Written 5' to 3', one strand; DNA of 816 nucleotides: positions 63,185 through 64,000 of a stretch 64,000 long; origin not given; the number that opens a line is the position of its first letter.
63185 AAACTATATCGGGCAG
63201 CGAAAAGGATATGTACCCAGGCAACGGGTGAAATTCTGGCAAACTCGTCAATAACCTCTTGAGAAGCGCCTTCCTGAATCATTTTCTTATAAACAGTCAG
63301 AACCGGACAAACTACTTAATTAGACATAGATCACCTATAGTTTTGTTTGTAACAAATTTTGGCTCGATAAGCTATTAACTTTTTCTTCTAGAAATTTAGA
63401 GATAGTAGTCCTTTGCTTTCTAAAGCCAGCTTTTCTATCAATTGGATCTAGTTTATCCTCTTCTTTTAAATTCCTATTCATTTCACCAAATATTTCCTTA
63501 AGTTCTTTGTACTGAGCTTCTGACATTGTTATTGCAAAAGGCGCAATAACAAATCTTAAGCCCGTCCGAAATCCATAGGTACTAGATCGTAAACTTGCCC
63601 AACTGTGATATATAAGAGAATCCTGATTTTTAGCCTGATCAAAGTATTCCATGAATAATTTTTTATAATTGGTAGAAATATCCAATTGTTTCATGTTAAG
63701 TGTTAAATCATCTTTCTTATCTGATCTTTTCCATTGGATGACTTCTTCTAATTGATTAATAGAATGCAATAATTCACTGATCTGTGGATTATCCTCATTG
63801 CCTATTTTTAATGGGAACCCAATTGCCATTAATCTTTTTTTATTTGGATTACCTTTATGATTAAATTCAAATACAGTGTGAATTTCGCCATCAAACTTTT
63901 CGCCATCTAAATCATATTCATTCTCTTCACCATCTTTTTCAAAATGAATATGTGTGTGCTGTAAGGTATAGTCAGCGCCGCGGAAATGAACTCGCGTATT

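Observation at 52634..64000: AT-rich gene-graveyard accessory region downstream of nadABC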

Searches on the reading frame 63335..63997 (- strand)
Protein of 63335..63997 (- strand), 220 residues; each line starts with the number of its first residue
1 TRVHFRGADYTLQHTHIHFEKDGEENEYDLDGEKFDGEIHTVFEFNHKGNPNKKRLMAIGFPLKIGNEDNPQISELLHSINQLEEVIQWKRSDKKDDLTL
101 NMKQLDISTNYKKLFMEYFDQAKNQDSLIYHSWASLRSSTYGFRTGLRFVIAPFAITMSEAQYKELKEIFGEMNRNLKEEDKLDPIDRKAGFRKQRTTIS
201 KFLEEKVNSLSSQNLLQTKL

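Call 29: search_protein_families(library=pfam, max_evalue=0.1, proteins=[window:63335-63997:-])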
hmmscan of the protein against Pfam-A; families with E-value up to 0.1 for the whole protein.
window:63335-63997:- (220 aa): 2 families
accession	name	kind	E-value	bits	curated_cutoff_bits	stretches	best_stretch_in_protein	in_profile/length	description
PF00194.26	Carb_anhydrase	-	2.4e-06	27.8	27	1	8-105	77-176/254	Eukaryotic-type carbonic anhydrase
PF22610.1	CovS-like_HAMP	-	0.004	17.5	27.4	1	67-88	32-53/57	Histidine kinase, HAMP domain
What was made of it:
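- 63335..64000 (-): Alpha-carbonic-anhydrase-like ORF that runs off the window. Carb_anhydrase E 2.4e-6, 27.8 bits against a cut-off of 27, profile positions 77-176 of 254 (call 29).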
